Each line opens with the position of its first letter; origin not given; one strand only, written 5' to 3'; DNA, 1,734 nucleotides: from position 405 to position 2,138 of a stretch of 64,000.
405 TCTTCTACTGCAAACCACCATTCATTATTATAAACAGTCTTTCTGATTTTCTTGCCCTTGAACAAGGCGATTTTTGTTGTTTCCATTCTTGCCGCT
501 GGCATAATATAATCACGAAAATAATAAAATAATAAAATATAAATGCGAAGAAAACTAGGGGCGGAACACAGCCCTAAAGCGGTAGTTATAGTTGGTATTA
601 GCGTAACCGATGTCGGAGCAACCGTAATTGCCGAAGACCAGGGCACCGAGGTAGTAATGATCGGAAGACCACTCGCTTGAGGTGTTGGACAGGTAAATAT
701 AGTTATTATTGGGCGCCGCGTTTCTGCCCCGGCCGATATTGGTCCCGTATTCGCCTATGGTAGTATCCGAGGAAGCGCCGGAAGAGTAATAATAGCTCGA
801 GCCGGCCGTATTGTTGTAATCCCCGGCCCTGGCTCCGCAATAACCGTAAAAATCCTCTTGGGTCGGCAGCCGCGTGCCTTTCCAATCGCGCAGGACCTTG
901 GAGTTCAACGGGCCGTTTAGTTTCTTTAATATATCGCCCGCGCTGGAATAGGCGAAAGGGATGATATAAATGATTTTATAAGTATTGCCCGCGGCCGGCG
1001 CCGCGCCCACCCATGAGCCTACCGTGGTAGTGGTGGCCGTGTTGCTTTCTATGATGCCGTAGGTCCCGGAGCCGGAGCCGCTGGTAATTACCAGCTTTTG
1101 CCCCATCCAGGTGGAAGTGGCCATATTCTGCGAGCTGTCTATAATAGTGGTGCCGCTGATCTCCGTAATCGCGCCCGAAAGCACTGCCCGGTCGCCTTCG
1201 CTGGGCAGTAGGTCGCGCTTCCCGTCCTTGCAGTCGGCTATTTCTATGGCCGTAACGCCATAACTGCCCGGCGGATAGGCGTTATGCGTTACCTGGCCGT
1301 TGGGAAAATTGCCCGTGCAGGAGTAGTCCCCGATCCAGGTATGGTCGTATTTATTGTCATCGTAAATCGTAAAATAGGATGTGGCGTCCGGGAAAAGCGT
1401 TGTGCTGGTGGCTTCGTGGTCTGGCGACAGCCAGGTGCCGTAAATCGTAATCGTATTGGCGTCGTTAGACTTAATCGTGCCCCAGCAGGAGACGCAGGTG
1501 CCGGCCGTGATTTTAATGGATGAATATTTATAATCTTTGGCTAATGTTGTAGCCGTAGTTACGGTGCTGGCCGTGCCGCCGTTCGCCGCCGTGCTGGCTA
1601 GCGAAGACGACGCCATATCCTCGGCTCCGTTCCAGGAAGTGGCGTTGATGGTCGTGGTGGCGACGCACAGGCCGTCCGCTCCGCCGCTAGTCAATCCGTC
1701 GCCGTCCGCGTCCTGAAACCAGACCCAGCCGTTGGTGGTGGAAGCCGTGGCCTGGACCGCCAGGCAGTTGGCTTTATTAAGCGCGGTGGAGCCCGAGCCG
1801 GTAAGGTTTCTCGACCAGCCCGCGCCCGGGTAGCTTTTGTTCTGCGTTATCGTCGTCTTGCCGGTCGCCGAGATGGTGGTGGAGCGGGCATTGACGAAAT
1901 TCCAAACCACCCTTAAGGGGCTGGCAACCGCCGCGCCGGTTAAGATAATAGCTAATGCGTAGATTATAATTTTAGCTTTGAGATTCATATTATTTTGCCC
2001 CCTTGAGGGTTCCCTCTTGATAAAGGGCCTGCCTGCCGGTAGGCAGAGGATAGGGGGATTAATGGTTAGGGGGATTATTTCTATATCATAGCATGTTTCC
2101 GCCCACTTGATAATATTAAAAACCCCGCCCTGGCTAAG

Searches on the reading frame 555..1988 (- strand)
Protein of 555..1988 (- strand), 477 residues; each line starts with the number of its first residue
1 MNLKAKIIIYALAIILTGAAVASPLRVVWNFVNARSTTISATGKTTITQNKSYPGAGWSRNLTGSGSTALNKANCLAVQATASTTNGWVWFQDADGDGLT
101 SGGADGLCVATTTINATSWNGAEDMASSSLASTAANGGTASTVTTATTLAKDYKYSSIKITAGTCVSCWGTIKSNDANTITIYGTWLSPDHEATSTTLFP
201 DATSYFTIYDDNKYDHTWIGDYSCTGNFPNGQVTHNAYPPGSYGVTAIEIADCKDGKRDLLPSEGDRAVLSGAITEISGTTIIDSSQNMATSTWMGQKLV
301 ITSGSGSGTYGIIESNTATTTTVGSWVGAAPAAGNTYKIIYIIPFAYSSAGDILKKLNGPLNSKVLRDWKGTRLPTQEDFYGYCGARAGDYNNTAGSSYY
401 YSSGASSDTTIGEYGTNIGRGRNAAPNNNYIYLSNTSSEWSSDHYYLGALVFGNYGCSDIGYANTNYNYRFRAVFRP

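Call 37: find_encoding_contigs(protein=window:555-1988:-, flank=10000, max_places=3)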
Protein window:555-1988:- (477 aa): no gene with exactly this product is on record in the collection.

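Call 54: search_protein_families(library=pfam, proteins=[window:555-1988:-], max_evalue=0.00001)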
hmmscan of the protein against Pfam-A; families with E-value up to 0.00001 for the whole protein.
window:555-1988:- (477 aa): 0 families
